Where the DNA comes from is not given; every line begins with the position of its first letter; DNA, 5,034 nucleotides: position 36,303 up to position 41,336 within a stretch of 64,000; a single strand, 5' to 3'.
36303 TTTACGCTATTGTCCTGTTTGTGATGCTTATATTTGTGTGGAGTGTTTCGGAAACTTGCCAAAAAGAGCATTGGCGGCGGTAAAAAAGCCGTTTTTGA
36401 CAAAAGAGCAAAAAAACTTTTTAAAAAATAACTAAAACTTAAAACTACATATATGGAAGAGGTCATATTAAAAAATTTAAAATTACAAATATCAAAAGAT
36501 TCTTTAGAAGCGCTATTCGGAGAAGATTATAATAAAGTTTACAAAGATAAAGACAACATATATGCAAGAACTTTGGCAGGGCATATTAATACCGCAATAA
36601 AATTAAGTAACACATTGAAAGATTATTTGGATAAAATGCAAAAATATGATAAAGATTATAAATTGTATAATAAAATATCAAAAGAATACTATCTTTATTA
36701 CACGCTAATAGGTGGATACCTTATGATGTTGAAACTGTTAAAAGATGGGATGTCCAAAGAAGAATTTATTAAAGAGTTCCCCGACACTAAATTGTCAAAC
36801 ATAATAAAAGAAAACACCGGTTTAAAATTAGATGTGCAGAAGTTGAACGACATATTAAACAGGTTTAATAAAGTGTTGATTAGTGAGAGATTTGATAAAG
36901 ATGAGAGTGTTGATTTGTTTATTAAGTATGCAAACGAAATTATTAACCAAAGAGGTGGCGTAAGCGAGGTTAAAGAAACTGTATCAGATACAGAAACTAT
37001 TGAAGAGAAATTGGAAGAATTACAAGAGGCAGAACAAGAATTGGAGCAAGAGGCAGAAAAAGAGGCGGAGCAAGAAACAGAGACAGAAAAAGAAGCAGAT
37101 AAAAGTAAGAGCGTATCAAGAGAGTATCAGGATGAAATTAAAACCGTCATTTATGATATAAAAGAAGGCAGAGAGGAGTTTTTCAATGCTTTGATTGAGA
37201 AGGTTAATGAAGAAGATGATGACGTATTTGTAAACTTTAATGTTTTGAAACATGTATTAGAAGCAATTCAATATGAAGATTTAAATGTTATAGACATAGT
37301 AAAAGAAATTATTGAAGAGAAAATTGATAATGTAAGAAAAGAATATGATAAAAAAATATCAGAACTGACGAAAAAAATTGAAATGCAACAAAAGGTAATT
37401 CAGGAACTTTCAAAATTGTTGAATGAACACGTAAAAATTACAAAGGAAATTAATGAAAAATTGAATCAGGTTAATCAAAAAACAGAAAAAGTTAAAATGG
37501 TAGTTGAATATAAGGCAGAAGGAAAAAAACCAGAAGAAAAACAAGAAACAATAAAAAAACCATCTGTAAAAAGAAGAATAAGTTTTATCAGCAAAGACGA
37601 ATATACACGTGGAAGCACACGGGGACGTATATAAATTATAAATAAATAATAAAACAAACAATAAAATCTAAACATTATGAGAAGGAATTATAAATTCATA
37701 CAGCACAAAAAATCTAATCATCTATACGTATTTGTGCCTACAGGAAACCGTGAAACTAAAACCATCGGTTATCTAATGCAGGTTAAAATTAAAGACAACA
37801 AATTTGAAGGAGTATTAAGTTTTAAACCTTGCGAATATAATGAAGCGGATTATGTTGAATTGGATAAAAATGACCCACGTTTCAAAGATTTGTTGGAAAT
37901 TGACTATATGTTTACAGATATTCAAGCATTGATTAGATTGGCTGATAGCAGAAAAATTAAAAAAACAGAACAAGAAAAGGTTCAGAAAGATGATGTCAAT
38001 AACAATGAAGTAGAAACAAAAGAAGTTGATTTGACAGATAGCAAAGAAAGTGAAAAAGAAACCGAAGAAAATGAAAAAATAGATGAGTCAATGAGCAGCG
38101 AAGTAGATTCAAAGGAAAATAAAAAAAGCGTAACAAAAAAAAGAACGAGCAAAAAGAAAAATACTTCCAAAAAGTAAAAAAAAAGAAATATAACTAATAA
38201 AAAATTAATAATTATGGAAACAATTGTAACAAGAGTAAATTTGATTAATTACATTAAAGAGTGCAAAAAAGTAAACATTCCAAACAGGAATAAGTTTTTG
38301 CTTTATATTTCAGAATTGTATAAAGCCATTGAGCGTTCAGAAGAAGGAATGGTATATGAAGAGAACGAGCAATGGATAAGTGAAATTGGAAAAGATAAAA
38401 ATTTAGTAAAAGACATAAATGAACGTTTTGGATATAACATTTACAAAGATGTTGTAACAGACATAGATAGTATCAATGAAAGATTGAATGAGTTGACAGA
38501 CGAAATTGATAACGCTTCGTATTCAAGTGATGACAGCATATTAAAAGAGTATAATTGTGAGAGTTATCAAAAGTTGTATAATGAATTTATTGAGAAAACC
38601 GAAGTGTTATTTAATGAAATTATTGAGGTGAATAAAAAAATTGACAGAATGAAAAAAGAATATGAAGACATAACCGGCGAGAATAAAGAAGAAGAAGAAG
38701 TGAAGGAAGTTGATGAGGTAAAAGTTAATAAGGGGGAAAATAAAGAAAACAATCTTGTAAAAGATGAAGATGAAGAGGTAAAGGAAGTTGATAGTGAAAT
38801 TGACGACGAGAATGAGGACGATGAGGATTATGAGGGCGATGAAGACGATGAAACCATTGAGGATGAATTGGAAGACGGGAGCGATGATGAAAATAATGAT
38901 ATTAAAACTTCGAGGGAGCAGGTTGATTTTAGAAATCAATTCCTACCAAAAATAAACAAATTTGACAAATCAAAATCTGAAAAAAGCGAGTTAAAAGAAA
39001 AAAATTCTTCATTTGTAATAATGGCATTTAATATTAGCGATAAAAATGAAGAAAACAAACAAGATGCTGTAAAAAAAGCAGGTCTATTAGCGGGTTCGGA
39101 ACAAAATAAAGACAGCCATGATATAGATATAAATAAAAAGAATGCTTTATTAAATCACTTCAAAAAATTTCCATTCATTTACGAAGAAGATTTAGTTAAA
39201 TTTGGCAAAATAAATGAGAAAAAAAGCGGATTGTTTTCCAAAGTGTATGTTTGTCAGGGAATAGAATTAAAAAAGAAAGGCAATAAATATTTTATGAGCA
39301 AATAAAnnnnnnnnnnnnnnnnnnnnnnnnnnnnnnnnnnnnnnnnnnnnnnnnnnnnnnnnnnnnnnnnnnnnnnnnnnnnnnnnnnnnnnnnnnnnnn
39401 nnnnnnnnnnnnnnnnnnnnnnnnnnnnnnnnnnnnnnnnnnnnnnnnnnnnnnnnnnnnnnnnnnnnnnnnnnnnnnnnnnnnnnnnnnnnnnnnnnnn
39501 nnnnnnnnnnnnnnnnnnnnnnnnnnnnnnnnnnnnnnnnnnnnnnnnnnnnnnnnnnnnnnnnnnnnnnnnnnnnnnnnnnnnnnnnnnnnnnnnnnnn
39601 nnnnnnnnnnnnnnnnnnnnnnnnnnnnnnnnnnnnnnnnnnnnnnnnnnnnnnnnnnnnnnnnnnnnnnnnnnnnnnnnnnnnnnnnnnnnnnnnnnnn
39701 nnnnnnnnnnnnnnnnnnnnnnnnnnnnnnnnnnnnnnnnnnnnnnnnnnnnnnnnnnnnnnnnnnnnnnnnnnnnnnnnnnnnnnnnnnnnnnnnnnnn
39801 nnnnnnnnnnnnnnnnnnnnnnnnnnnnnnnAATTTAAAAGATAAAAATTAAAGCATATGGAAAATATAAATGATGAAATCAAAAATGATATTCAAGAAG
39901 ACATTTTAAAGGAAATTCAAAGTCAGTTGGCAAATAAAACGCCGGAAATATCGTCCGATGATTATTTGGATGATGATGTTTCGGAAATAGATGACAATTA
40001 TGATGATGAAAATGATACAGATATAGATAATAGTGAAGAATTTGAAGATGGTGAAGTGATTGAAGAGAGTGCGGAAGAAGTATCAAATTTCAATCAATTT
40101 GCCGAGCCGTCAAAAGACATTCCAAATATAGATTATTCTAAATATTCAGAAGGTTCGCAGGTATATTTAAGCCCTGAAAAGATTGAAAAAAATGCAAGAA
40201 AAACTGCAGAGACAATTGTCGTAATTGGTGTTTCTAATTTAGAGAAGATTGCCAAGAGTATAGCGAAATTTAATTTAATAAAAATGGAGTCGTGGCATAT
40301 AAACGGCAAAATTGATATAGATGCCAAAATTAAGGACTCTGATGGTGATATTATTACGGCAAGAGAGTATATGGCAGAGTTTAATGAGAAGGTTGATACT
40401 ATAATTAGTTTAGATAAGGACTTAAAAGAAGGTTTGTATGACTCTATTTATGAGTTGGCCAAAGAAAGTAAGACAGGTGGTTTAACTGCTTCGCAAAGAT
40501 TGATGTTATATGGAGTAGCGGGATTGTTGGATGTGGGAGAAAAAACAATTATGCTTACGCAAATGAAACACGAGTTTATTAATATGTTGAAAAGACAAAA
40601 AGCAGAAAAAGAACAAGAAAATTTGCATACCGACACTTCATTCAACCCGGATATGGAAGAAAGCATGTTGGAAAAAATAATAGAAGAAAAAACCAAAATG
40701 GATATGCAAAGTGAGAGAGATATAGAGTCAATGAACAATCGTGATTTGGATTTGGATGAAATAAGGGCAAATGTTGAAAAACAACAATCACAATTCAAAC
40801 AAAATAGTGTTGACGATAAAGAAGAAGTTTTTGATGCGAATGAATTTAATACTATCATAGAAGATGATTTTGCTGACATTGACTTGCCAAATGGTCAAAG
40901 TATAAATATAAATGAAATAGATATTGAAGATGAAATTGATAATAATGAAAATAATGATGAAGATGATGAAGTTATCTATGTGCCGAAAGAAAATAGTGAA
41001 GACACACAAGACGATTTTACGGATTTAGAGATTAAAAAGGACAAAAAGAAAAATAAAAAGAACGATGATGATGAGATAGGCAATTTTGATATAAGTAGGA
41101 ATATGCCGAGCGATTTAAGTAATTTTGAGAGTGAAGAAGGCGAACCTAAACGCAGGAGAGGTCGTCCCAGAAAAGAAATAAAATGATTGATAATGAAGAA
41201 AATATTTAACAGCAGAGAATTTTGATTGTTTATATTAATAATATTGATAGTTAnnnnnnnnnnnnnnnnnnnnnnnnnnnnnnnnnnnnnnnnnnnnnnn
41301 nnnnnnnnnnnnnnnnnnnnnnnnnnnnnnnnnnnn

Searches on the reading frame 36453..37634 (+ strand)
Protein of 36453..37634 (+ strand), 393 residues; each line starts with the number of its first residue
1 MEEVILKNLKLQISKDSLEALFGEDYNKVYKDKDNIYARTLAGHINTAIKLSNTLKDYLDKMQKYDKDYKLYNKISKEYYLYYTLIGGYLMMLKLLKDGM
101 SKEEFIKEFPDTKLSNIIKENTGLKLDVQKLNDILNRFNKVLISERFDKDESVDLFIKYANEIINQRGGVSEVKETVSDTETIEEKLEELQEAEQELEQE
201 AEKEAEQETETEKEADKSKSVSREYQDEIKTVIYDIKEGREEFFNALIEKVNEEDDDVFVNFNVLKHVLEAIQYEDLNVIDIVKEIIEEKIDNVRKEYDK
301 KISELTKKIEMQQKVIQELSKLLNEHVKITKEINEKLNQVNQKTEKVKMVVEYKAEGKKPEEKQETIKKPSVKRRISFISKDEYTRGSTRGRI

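Call 11: search_protein_families(library=pfam, proteins=[window:36453-37634:+], max_evalue=0.001)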
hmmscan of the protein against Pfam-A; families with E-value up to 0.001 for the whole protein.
window:36453-37634:+ (393 aa): 1 family
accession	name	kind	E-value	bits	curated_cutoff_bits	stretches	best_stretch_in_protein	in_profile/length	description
PF16454.10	PI3K_P85_iSH2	-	2.4e-06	27.7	31.5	1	50-220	18-130/161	Phosphatidylinositol 3-kinase regulatory subunit P85 inter-SH2 domain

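Call 15: search_protein_families(library=phrogs, proteins=[window:36453-37634:+], max_evalue=0.001)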
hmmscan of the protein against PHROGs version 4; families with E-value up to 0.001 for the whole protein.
window:36453-37634:+ (393 aa): 0 families

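Call 46: search_protein_families(library=phrogs, proteins=[window:36453-37634:+], max_evalue=1)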
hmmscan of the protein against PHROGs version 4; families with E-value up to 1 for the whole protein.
window:36453-37634:+ (393 aa): 5 families
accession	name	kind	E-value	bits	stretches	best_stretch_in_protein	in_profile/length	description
phrog_214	-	lysis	0.024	15.5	1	299-350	37-88/176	Rz-like spanin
phrog_4372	-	tail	0.038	12.3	1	60-349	1395-1570/1681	tail length tape measure protein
phrog_23600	-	unknown function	0.044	15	1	149-239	19-109/110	-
phrog_2335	-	tail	0.077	11.8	1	151-357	923-1093/1536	tail length tape measure protein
phrog_32452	-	unknown function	0.84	8.6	0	125-236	177-289/724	-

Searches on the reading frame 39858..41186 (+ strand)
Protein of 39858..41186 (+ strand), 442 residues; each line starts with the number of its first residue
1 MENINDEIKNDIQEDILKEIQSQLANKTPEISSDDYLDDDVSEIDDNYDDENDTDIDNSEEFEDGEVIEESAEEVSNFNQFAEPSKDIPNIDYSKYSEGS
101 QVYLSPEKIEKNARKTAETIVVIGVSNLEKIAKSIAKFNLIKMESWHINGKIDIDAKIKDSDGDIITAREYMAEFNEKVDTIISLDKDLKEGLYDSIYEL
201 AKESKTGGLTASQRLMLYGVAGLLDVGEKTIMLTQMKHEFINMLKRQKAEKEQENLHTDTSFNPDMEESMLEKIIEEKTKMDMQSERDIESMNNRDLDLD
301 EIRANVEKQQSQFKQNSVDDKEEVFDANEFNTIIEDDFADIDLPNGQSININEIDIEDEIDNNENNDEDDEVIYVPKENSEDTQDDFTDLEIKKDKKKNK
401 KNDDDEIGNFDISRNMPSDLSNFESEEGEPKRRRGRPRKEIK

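Call 11: search_protein_families(library=pfam, proteins=[window:39858-41186:+], max_evalue=0.001)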
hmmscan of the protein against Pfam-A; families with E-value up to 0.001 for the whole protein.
window:39858-41186:+ (442 aa): 0 families

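Call 15: search_protein_families(library=phrogs, proteins=[window:39858-41186:+], max_evalue=0.001)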
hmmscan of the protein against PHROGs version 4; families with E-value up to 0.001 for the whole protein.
window:39858-41186:+ (442 aa): 0 families

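Call 30: search_protein_families(library=pfam, proteins=[window:39858-41186:+], max_evalue=10)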
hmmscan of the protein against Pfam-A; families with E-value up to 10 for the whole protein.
window:39858-41186:+ (442 aa): 2 families
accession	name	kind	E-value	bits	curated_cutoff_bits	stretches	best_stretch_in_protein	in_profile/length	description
PF02629.25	CoA_binding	-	0.011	16.9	22.3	1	348-393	43-89/97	CoA binding domain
PF02178.24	AT_hook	-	2.2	8.8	17.4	1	431-440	1-10/13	AT hook motif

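Call 46: search_protein_families(library=phrogs, proteins=[window:39858-41186:+], max_evalue=1)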
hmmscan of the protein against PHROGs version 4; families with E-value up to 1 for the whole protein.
window:39858-41186:+ (442 aa): 3 families
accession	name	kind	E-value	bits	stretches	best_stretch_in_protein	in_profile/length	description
phrog_32415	-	unknown function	0.018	16.3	1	91-125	11-45/58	-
phrog_7670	-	unknown function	0.048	14.7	1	390-408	16-34/46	-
phrog_37918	-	unknown function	0.81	10.6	1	277-349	13-84/168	-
